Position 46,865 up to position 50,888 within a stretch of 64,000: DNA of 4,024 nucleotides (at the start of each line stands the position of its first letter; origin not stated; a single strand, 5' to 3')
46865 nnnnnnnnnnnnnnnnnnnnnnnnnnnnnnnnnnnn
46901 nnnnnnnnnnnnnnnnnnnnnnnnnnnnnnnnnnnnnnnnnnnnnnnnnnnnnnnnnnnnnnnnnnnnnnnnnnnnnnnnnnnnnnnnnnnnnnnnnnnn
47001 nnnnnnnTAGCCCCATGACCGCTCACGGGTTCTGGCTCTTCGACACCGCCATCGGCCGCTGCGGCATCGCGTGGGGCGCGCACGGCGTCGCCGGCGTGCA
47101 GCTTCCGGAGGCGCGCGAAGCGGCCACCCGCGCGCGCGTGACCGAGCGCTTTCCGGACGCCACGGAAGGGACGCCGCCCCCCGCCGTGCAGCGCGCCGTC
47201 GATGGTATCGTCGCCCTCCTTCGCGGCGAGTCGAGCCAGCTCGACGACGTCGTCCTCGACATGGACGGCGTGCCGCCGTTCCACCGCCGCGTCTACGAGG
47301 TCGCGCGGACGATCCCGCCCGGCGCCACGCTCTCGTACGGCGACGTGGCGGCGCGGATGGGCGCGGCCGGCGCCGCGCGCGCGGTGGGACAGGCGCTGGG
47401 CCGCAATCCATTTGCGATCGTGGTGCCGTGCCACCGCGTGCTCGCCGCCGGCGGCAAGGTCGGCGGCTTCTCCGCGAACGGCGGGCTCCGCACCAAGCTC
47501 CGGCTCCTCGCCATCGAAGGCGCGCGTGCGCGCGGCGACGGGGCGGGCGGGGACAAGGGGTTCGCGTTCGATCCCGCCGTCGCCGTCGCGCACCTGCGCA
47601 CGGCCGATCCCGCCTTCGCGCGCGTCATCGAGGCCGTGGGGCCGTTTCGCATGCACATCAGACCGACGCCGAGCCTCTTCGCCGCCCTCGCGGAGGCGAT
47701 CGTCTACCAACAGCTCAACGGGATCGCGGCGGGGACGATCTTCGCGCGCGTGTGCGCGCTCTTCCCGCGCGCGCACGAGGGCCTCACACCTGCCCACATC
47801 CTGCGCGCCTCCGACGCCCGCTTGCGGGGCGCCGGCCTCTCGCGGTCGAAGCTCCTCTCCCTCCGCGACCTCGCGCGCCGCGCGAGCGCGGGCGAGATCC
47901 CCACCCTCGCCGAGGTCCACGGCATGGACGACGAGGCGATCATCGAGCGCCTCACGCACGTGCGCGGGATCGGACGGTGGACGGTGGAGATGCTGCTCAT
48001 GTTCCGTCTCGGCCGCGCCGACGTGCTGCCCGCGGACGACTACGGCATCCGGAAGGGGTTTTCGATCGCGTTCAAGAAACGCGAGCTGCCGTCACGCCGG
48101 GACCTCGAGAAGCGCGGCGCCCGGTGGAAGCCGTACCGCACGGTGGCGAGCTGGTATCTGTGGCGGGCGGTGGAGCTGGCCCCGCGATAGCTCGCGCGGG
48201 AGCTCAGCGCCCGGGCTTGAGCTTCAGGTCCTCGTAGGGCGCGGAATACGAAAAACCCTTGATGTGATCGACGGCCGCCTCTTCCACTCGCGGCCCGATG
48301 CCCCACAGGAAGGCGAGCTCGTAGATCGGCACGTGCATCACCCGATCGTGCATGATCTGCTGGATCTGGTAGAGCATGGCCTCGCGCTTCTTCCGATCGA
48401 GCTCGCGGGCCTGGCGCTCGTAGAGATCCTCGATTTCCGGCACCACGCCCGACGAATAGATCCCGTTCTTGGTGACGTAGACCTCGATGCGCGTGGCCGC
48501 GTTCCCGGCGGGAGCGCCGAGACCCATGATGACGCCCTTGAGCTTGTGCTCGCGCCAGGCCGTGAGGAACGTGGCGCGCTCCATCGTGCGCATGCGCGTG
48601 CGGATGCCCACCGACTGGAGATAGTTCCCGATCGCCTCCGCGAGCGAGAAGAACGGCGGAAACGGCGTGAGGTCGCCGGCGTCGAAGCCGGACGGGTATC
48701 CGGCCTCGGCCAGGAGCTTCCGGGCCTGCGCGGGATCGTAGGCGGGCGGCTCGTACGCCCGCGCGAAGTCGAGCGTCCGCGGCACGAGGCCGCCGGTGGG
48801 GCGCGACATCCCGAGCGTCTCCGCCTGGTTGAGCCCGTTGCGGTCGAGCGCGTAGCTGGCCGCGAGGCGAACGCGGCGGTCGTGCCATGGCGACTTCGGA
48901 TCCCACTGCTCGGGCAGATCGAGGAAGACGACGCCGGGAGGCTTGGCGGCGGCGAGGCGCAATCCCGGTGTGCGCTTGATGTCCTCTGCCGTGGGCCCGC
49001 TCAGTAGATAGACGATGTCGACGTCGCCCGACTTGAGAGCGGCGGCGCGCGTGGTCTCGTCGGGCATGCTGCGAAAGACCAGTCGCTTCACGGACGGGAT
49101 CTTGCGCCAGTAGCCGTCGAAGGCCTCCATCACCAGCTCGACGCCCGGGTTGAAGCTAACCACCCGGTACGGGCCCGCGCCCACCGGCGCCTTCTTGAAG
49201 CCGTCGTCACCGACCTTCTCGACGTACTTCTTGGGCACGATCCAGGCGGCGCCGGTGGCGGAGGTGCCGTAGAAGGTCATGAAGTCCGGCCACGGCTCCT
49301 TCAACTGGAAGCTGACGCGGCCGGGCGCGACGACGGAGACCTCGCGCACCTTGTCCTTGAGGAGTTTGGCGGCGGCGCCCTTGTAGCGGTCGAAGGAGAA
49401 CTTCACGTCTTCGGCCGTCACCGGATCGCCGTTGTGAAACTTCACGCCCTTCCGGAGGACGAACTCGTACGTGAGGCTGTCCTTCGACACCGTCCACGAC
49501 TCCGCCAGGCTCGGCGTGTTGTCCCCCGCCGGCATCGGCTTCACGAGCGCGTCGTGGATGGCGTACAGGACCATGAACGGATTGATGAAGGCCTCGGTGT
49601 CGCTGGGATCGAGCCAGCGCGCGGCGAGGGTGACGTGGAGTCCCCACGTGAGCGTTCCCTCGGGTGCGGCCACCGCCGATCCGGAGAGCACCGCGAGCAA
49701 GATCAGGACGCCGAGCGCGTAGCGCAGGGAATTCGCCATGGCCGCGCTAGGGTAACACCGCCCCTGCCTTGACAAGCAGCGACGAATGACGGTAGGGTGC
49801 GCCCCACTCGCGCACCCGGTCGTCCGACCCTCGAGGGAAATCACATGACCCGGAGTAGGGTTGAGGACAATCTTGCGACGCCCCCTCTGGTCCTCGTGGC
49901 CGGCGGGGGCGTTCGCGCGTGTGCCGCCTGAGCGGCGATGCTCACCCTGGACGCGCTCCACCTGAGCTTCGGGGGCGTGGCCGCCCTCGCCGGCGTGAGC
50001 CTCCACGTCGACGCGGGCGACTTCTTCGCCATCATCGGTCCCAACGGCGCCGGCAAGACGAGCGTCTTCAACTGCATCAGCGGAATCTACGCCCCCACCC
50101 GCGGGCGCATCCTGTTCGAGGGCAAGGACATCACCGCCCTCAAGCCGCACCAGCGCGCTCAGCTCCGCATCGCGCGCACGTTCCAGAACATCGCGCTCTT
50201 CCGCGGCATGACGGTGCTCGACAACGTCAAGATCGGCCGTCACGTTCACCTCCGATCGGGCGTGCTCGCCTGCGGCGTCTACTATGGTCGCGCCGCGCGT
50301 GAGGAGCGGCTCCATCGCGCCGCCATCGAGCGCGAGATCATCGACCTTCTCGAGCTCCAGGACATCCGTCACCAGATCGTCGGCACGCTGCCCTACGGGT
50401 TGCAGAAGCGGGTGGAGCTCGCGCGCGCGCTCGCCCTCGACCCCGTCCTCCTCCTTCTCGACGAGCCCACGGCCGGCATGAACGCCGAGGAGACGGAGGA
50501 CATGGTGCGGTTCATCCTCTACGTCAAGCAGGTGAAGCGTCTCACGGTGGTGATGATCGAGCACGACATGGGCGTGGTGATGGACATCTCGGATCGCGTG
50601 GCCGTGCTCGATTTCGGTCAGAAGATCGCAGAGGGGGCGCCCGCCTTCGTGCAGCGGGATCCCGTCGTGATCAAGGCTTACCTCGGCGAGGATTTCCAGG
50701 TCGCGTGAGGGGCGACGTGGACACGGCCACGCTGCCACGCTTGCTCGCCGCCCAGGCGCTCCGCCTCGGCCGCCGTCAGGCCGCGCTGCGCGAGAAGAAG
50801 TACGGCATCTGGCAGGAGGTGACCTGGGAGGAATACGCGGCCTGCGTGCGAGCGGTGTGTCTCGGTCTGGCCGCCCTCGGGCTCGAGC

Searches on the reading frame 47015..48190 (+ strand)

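Call 71: search_protein_families(library=pfam, proteins=[window:47015-48190:+], max_evalue=0.001)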
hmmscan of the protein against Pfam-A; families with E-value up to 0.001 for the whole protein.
window:47015-48190:+ (391 aa): 2 families
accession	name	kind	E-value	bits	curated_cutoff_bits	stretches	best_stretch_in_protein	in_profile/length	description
PF01035.26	DNA_binding_1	-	6.8e-30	103.2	27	1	88-169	1-80/81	6-O-methylguanine DNA methyltransferase, DNA binding domain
PF00730.31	HhH-GPD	-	1.6e-10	41.7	26.2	1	228-371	3-105/108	HhH-GPD superfamily base excision DNA repair protein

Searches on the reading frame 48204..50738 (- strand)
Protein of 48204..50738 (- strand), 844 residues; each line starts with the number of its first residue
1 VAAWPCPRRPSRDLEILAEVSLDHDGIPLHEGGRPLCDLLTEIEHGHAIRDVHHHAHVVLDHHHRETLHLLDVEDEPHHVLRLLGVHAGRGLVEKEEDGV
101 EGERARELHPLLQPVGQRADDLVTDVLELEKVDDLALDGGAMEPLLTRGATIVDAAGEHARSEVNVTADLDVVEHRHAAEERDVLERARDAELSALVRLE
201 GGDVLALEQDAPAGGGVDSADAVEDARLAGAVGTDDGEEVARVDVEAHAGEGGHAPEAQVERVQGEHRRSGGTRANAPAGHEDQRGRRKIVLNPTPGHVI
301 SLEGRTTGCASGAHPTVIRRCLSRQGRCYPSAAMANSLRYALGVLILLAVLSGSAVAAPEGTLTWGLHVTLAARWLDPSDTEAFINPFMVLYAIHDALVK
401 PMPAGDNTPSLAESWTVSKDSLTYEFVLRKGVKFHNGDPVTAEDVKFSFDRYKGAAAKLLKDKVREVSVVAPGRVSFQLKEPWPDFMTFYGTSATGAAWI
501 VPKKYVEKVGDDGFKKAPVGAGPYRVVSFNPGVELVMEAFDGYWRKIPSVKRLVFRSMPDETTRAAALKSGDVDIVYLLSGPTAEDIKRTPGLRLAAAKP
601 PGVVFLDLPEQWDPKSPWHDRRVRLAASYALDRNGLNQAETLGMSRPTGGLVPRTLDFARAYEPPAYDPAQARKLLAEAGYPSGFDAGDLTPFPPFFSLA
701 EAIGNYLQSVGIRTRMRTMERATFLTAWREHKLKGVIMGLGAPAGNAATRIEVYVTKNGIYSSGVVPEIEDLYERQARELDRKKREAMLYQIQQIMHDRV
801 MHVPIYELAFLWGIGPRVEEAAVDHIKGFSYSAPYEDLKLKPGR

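Call 71: search_protein_families(library=pfam, proteins=[window:48204-50738:-], max_evalue=0.001)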
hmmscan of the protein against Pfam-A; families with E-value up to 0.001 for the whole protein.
window:48204-50738:- (844 aa): 1 family
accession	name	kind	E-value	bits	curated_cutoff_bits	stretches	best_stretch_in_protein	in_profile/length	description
PF00496.27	SBP_bac_5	-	8.6e-77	259.2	32.4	1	408-759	3-365/368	Bacterial extracellular solute-binding proteins, family 5 Middle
